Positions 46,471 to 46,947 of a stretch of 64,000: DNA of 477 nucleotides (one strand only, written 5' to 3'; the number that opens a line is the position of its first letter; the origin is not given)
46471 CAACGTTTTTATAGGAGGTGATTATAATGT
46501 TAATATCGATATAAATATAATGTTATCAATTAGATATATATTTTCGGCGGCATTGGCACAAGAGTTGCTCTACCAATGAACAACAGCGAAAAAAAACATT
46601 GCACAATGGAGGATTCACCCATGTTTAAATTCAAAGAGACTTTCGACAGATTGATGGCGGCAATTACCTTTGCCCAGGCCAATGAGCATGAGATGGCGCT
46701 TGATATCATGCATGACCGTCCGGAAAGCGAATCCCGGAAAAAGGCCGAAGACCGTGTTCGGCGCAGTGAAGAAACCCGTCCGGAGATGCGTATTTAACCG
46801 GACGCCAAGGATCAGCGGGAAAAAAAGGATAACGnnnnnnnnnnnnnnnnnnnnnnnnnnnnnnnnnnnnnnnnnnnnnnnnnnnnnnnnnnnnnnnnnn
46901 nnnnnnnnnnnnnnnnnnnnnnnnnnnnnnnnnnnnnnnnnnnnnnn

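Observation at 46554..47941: Three consecutive genes share a TFAEAGE-type peptide motif behind a perfect sigma-54 promoter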

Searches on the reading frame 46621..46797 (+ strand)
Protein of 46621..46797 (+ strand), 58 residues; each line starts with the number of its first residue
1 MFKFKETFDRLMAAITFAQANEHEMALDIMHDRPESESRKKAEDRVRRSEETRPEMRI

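Call 6: search_protein_families(library=pfam, proteins=[window:46621-46797:+], max_evalue=1)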
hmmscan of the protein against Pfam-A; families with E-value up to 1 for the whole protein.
window:46621-46797:+ (58 aa): 0 families

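Call 7: search_protein_families(library=ncbifam, proteins=[window:46621-46797:+], max_evalue=1)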
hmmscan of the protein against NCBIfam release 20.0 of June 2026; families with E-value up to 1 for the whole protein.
window:46621-46797:+ (58 aa): 0 families

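Call 12: find_homologous_proteins(query=window:46621-46797:+, max_evalue=10)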
Query window:46621-46797:+ (58 aa): 165 proteins with E <= 10 among 165 candidates; the best 120 are listed.
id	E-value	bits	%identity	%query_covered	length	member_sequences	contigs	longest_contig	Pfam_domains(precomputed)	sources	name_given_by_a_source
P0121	2.6e-26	107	91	100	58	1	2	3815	-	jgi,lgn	jgi:hypothetical protein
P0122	2.9e-26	107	93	98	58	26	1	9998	-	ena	-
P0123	9.4e-26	105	90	100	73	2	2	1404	-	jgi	jgi:hypothetical protein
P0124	1.1e-25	105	91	98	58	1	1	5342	-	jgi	jgi:hypothetical protein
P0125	1.3e-25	105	88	100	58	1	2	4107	-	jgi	jgi:hypothetical protein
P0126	1.4e-25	105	90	100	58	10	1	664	-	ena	-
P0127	2.8e-25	104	90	100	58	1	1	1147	-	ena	-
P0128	3.5e-25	103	90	100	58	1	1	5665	-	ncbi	-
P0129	3.6e-25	103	84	100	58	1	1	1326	-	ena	-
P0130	3.6e-25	103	90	100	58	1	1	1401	-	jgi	jgi:hypothetical protein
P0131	4.2e-25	103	88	100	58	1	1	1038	-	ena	-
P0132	4.5e-25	103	90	100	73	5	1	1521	-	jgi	jgi:hypothetical protein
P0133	5.0e-25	103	88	100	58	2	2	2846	-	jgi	-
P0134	5.3e-25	103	90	100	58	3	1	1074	-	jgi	jgi:hypothetical protein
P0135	5.5e-25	103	88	100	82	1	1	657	-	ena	-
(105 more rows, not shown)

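Call 30: search_protein_representatives(alignment_id=A1)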
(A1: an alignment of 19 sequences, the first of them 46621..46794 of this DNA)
Query: 19 sequences, 58 profile positions. Proteins with E-value up to 0.001 (for the whole library): 425; up to 1e-10: 35; up to 1e-30: 0. The best 150 are listed.
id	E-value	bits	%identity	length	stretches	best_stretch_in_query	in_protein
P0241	5.3e-25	103.3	-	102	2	6-58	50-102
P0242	9.9e-21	89.6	-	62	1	13-58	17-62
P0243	2.0e-20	88.7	-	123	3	6-41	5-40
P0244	6.7e-20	87.0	-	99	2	7-43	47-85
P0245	4.2e-19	84.4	-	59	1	1-45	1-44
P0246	2.9e-18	81.7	-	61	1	1-57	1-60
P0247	9.6e-18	80.1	-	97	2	7-56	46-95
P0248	1.4e-17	79.6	-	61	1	1-58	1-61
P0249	1.5e-17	79.4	-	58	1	1-58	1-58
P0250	3.7e-16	75.0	-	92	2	7-55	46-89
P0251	3.7e-15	71.8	-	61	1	7-57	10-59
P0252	3.4e-14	68.7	-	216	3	3-35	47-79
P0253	5.6e-14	68.0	-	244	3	5-33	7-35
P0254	1.0e-13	67.1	-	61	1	6-58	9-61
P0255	1.2e-13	67.0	-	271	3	6-35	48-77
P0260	1.8e-12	63.2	-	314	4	10-36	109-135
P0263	2.3e-11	59.6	-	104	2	1-40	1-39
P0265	2.4e-11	59.6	-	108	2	1-29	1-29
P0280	2.0e-10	56.6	-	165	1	7-56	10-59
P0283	3.1e-10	56.0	-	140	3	7-40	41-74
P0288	5.5e-10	55.2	-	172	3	1-42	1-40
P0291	6.6e-10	55.0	-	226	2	1-31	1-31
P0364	2.0e-07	47.0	-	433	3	7-31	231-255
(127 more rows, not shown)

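Call 32: search_protein_families(library=pfam, proteins=[P0241, P0243, P0253, P0260, P0291, P0283, P0265, P0263, P0288, P0364], max_evalue=1)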
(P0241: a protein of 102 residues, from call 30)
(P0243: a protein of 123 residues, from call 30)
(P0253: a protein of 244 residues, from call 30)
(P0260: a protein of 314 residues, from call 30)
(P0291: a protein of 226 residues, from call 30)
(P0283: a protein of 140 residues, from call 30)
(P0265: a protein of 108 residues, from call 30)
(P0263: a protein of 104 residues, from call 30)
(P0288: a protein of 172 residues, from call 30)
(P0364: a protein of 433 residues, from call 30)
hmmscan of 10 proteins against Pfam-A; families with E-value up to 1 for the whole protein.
P0241 (102 aa): 5 families
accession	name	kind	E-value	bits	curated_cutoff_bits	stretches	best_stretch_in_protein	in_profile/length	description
PF14449.11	PT-TG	-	0.0043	17.4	23.5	0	48-62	35-49/68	Pre-toxin TG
PF08654.15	DASH_Dad2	-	0.0082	17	26.9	1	41-83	41-83/99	DASH complex subunit Dad2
PF01958.23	Asp_DH_C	-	0.018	15.7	27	0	15-46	26-57/89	Aspartate dehydrogenase, C-terminal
PF24371.1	DUF7527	-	0.023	14.7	27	1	10-95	131-217/237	Domain of unknown function (DUF7527)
PF13174.12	TPR_6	-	0.12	13.5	26.3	0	56-76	5-25/33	Tetratricopeptide repeat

P0243 (123 aa): 0 families

P0253 (244 aa): 4 families
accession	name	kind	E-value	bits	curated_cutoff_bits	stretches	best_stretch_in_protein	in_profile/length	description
PF00582.32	Usp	-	0.00094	20.2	24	1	112-203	3-97/141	Universal stress protein family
PF07721.20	TPR_4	-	0.032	15.3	27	0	87-106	7-26/26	Tetratricopeptide repeat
PF13424.12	TPR_12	-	0.075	13.7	30.1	0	20-71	14-69/77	Tetratricopeptide repeat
PF00781.29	DAGK_cat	-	0.098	12.7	23.6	1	75-153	19-92/125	Diacylglycerol kinase catalytic domain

P0260 (314 aa): 3 families
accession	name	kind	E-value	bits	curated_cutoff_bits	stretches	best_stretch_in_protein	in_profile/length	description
PF00582.32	Usp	-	0.00096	20.2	24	1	186-283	2-102/141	Universal stress protein family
PF19101.5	DUF5788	-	0.14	12.3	25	1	65-121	32-88/131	Family of unknown function (DUF5788)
PF13769.11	Virulence_fact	-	0.21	12.4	25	0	42-64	17-39/81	Virulence factor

P0291 (226 aa): 2 families
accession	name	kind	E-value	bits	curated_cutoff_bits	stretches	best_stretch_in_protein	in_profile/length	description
PF13362.12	Toprim_3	-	0.014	16.2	27.2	1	76-129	30-85/95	Toprim domain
PF00582.32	Usp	-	0.31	12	24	1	88-131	3-46/141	Universal stress protein family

P0283 (140 aa): 7 families
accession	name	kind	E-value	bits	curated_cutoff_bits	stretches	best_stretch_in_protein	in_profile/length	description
PF07721.20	TPR_4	-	2.8e-05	24.8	27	0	46-65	6-25/26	Tetratricopeptide repeat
PF02255.21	PTS_IIA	-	0.012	16.1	27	0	44-75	16-47/94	PTS system, Lactose/Cellobiose specific IIA subunit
PF16065.10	DUF4807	-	0.056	13.5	27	1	19-72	48-101/126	Domain of unknown function (DUF4807)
PF06957.17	COPI_C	-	0.072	12.2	25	1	26-84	86-144/405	Coatomer (COPI) alpha subunit C-terminus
PF13174.12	TPR_6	-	0.086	14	26.3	0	45-65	4-24/33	Tetratricopeptide repeat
PF14902.11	DUF4494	-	0.1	12.9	27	1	12-53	26-66/139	Domain of unknown function (DUF4494)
PF13428.12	TPR_14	-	0.97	10.8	23.5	0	45-67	5-27/44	Tetratricopeptide repeat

P0265 (108 aa): 0 families

P0263 (104 aa): 0 families

P0288 (172 aa): 13 families
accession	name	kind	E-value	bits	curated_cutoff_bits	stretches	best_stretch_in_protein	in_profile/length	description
PF02255.21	PTS_IIA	-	0.0005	20.5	27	1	124-155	18-49/94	PTS system, Lactose/Cellobiose specific IIA subunit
PF13428.12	TPR_14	-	0.0013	19.7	23.5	0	125-146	7-28/44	Tetratricopeptide repeat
PF25524.1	RSLD_CPSF6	-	0.0034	18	27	0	124-154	19-49/96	CPSF6-like, RSLD domain, N-terminal region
PF13174.12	TPR_6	-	0.0073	17.3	26.3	0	79-98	8-27/33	Tetratricopeptide repeat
PF01535.26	PPR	-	0.0085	16.7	25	0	80-98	9-27/31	PPR repeat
PF03194.20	LUC7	-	0.046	13.9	33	1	24-115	84-175/246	LUC7 N_terminus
PF05769.16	SIKE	-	0.047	14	24.3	1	64-170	10-117/180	SIKE family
PF22360.1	SbsC_spectrin-like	-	0.056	14.6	26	0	83-105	18-40/62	SbsC,spectrin-like repeat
PF13181.12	TPR_8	-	0.079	13.6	25.7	0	81-97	11-27/34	Tetratricopeptide repeat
PF07721.20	TPR_4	-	0.089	13.9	27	0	17-32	11-26/26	Tetratricopeptide repeat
PF23300.3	HEAT_Nup120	-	0.12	12.6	29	0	80-117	35-73/170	Nucleoporin Nup120, HEAT repeats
PF24499.1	Ig_TMEM131L_4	-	0.33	11.8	27.8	0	2-58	44-99/136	TMEM131L fourth Ig-like domain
PF14006.11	YqzL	-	0.41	11.4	27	1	80-112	6-40/44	YqzL-like protein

P0364 (433 aa): 3 families
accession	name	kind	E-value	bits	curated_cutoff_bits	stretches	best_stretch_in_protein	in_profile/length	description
PF00582.32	Usp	-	0.00082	20.4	24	1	309-384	3-88/141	Universal stress protein family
PF25524.1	RSLD_CPSF6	-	0.3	11.8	27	0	225-279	9-63/96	CPSF6-like, RSLD domain, N-terminal region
PF12783.13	Sec7-like_HUS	-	0.74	10.1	27.3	0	333-376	102-144/161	Mon2/Sec7/BIG1-like, HUS domain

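Call 33: search_protein_families(library=ncbifam, proteins=[P0241, P0243, P0253, P0260, P0291, P0283, P0265, P0263, P0288, P0364], max_evalue=1)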
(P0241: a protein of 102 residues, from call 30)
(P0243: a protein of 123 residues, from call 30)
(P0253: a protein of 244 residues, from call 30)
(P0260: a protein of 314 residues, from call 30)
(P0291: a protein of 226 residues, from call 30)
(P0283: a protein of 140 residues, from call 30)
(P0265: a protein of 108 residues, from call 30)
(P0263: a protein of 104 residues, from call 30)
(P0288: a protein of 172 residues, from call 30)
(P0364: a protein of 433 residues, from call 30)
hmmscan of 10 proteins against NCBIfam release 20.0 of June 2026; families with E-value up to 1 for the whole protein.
P0241 (102 aa): 2 families
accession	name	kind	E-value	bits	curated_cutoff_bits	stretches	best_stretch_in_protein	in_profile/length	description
TIGR00823.1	EIIA-LAC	subfamily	0.0018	18.4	136.95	0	54-78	20-44/99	lactose-specific PTS transporter subunit IIA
NF033691.1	immunity_MafI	subfamily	0.052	13.4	31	0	53-73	19-39/67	MafI family immunity protein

P0243 (123 aa): 0 families

P0253 (244 aa): 3 families
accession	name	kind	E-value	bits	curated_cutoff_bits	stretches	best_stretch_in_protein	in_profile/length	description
TIGR00823.1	EIIA-LAC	subfamily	0.0023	18.1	136.95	2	84-108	20-44/99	lactose-specific PTS transporter subunit IIA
NF011796.0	PRK15263.1-2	equivalog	0.013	15.3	213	1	74-156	96-176/193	putative fimbrial protein StaE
TIGR00288.1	TIGR00288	hypoth_equivalog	0.05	13.4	178.45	1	103-131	121-149/160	TIGR00288 family NYN domain-containing protein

P0260 (314 aa): 5 families
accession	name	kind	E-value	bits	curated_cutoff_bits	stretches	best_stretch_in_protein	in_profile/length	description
NF008701.0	PRK11713.5-5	equivalog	0.019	14.4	215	1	154-206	149-197/228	16S rRNA (uracil(1498)-N(3))-methyltransferase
NF043029.1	T4SS_AnkY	equivalog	0.045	12.2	600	1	127-204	56-133/543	Dot/Icm T4SS effector AnkY/LegA9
NF008694.0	PRK11713.3-2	equivalog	0.055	12.7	234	1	150-205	153-207/245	16S rRNA (uracil(1498)-N(3))-methyltransferase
TIGR00823.1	EIIA-LAC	subfamily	0.18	12.1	136.95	0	109-130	20-41/99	lactose-specific PTS transporter subunit IIA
TIGR03504.1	FimV_Cterm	subfamily_domain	0.85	9.7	30.65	0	115-130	8-23/44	FimV/HubP family polar landmark protein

P0291 (226 aa): 1 family
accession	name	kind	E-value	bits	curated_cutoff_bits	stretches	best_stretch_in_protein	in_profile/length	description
NF010300.0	PRK13740.1-1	equivalog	0.0041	16.8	114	1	83-99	7-23/75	conjugal transfer relaxosome protein TraY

P0283 (140 aa): 3 families
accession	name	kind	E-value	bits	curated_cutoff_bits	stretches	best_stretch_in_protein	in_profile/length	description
TIGR00823.1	EIIA-LAC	subfamily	0.00033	20.8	136.95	1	47-75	23-51/99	lactose-specific PTS transporter subunit IIA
TIGR00756.2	PPR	repeat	0.0036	17.3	20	0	50-71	9-30/35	pentatricopeptide repeat protein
TIGR03504.1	FimV_Cterm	subfamily_domain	0.061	13.4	30.65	1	45-74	3-32/44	FimV/HubP family polar landmark protein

P0265 (108 aa): 0 families

P0263 (104 aa): 1 family
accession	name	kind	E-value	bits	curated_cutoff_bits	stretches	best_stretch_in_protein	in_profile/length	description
NF007647.0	PRK10318.1-4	equivalog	0.094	12.7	159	1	57-102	48-93/130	hypothetical protein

P0288 (172 aa): 4 families
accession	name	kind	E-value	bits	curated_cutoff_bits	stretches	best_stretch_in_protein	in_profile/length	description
TIGR00823.1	EIIA-LAC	subfamily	6e-07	29.6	136.95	1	11-36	21-46/99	lactose-specific PTS transporter subunit IIA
TIGR03504.1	FimV_Cterm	subfamily_domain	0.00017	21.5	30.65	0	84-97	12-25/44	FimV/HubP family polar landmark protein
TIGR00756.2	PPR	repeat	0.0025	17.8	20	0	80-96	9-25/35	pentatricopeptide repeat protein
NF011161.0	PRK14562.1-6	equivalog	0.035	13.3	228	1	85-156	9-79/218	haloacid dehalogenase superfamily protein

P0364 (433 aa): 1 family
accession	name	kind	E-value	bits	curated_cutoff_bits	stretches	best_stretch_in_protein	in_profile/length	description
NF038185.1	KdpD_non_kinase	exception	0.00026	20.4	550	1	256-374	189-306/373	KdpD-like non-kinase potassium sensor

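Call 37: find_encoding_contigs(protein=P0253, flank=6000, max_places=3)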
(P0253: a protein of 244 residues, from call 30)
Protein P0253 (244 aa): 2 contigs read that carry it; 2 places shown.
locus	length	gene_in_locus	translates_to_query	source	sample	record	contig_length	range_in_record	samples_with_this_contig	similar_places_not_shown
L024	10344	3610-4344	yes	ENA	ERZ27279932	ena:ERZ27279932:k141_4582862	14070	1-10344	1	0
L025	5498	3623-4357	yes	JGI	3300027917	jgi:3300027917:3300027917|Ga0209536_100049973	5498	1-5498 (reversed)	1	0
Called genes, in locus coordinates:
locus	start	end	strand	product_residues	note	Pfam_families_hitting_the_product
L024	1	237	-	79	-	?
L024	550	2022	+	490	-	PF00672:HAMP (faint), PF00512:HisKA, PF02518:HATPase_c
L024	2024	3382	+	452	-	PF00072:Response_reg, PF00158:Sigma54_activat, PF01078:Mg_chelatase (faint), PF14532:Sigma54_activ_2, PF07728:AAA_5, PF25601:AAA_lid_14, PF02954:HTH_8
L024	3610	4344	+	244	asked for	-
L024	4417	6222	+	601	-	PF03600:CitMHS, PF02080:TrkA_C, PF00939:Na_sulph_symp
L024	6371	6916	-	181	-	PF00571:CBS (weak)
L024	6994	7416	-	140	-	PF27327:AF_1016 (weak)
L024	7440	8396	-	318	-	PF01925:TauE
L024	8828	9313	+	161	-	PF01899:MNHE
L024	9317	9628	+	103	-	PF04066:MrpF_PhaF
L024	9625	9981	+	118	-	PF03334:PhaG_MnhG_YufB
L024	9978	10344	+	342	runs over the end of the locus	PF13244:MbhD, PF20501:MbhE, PF04039:MnhB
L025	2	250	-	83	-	?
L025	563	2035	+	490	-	PF00672:HAMP (faint), PF00512:HisKA, PF02518:HATPase_c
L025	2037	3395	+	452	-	PF00072:Response_reg, PF00158:Sigma54_activat, PF01078:Mg_chelatase (faint), PF14532:Sigma54_activ_2, PF07728:AAA_5, PF25601:AAA_lid_14, PF02954:HTH_8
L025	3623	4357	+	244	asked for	-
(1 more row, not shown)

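Call 45: find_encoding_contigs(protein=P0291, flank=6000, max_places=3)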
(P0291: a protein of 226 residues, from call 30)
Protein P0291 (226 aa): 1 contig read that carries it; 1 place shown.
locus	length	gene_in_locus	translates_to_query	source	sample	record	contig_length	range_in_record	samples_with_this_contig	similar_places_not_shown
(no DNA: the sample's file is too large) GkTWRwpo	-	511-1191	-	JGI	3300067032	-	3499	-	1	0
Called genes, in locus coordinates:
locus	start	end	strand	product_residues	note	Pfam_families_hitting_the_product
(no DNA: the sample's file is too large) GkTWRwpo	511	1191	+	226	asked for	-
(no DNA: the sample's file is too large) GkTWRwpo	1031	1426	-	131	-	-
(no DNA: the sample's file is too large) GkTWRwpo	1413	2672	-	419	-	PF13188:PAS_8 (weak), PF00989:PAS, PF08448:PAS_4, PF13426:PAS_9, PF08447:PAS_3 (weak), PF00512:HisKA, PF02518:HATPase_c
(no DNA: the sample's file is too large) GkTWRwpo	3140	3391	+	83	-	-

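Call 46: find_encoding_contigs(protein=P0263, flank=6000, max_places=3)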
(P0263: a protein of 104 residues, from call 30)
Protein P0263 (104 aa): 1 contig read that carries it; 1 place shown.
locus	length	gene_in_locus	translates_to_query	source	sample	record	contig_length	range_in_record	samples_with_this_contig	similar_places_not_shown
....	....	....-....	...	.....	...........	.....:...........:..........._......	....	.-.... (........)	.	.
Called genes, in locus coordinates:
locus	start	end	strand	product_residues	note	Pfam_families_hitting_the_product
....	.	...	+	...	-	?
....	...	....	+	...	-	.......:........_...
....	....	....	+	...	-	-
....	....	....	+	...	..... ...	-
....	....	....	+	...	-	-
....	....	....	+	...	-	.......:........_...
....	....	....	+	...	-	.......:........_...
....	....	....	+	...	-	?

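Call 47: find_encoding_contigs(protein=P0265, flank=6000, max_places=3)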
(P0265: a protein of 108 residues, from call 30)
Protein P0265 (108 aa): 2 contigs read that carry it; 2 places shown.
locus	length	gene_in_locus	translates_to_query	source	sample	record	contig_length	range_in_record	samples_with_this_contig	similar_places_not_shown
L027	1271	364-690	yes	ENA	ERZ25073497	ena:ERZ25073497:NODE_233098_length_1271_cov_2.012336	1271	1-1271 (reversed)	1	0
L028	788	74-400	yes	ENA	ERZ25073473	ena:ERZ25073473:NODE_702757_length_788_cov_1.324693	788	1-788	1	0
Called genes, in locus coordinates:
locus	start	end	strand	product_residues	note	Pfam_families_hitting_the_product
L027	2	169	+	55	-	?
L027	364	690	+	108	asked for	-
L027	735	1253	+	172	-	PF00072:Response_reg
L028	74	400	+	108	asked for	-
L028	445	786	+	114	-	?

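Call 60: predict_structure(alignment_id=A3)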
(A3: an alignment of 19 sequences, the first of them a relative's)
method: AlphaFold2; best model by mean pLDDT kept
length: 244 residues; sequences in the alignment: 19
mean_pLDDT: 79.6   pTM: 0.55
mean pLDDT of the five models: 79.6, 78.1, 76.6, 76.1, 75.4
residues with pLDDT >= 90: 83; 70-90: 105; 50-70: 30; < 50: 26
segments of 3 or more residues with pLDDT < 50: 38-44, 72-76, 222-227, 238-244
pLDDT, mean of each block of 10 residues (from residue 1): 63 83 84 66 57 86 84 52 77 84 66 93 93 95 94 81 91 95 97 93 90 84 52 65 40
secondary structure, 60 per line:
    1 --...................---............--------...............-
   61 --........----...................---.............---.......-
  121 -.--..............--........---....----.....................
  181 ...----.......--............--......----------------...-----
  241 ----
elements in order: H3-21 H25-36 H45-59 H63-70 H75-93 H97-109 E113-119 H125-138 E141-148 H152-155 H160-183 E188-194 H197-208 E211-216 E233-235

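Call 63: list_cluster_members(proteins=[P0243, P0244, P0253, P0260, P0263, P0265, P0283, P0291, P0280, P0364])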
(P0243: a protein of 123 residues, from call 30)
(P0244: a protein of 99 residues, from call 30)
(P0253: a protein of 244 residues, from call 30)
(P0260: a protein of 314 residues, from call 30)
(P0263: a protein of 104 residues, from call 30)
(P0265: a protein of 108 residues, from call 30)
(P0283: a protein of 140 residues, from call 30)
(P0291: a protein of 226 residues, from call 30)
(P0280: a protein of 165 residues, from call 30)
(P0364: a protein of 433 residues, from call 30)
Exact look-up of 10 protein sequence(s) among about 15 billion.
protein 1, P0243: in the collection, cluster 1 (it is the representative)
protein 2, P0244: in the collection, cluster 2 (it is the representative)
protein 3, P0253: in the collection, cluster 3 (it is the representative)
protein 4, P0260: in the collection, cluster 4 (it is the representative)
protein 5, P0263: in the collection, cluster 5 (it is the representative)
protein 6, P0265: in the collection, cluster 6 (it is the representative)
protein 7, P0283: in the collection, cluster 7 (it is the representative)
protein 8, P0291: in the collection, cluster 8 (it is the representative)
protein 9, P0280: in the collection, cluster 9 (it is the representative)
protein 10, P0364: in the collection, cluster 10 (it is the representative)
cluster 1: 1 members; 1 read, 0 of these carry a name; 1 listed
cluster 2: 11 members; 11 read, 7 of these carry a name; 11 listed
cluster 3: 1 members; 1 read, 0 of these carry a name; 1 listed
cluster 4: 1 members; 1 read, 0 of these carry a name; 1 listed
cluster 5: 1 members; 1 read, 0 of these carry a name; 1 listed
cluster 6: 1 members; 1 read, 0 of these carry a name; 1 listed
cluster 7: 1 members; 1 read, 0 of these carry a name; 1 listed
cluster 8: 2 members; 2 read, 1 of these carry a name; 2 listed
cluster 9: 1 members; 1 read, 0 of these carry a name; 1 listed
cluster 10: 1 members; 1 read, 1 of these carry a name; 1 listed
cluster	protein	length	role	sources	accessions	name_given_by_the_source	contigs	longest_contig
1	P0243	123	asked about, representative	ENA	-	-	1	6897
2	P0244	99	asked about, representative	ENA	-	-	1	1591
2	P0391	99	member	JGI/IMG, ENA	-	hypothetical protein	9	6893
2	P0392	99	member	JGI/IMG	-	hypothetical protein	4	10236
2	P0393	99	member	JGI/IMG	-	hypothetical protein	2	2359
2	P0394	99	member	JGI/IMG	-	hypothetical protein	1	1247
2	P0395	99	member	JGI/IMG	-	hypothetical protein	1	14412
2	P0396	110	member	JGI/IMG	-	hypothetical protein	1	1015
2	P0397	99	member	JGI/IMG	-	hypothetical protein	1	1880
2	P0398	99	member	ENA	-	-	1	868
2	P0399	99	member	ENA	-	-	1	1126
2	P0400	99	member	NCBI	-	-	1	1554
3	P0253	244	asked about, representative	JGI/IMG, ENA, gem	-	-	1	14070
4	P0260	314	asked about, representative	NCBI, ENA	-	-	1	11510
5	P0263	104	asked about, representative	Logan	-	-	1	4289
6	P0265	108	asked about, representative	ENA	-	-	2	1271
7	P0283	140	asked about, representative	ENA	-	-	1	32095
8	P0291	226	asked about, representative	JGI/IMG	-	hypothetical protein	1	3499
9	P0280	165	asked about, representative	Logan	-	-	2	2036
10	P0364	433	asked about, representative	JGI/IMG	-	hypothetical protein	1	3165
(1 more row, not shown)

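Call 84: search_protein_families(library=pfam, alignment_id=A6, max_evalue=0.1)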
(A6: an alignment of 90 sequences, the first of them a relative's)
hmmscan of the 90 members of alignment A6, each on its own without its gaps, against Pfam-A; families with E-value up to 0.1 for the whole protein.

A. member 1, P0241 (102 aa): 4 families
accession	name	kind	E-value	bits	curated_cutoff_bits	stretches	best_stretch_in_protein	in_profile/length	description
PF14449.11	PT-TG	-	0.0043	17.4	23.5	0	48-62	35-49/68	Pre-toxin TG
PF08654.15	DASH_Dad2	-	0.0082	17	26.9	0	41-83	41-83/99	DASH complex subunit Dad2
PF01958.23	Asp_DH_C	-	0.018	15.7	27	0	15-46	26-57/89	Aspartate dehydrogenase, C-terminal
PF24371.1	DUF7527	-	0.023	14.7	27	1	10-95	131-217/237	Domain of unknown function (DUF7527)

B. families by the number of members that match (of 90 scanned): 70 families (the first 25 are shown)
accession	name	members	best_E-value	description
PF07721.20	TPR_4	14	5.9e-06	Tetratricopeptide repeat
PF00582.32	Usp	11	3.9e-05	Universal stress protein family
PF13174.12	TPR_6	10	0.0021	Tetratricopeptide repeat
PF13428.12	TPR_14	8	0.00053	Tetratricopeptide repeat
PF02255.21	PTS_IIA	7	0.00032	PTS system, Lactose/Cellobiose specific IIA subunit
PF13424.12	TPR_12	6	1.5e-05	Tetratricopeptide repeat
PF25524.1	RSLD_CPSF6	6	0.0034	CPSF6-like, RSLD domain, N-terminal region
PF14559.12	TPR_19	5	0.00069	Tetratricopeptide repeat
PF01535.26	PPR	4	0.0085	PPR repeat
PF07719.23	TPR_2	3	0.0033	Tetratricopeptide repeat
PF13181.12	TPR_8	3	0.06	Tetratricopeptide repeat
PF25061.1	RRM_fung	2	0.0044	Fungal RNA-binding domain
PF10938.13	YfdX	2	0.0047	YfdX protein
PF00515.34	TPR_1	2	0.024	Tetratricopeptide repeat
PF00781.29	DAGK_cat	2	0.062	Diacylglycerol kinase catalytic domain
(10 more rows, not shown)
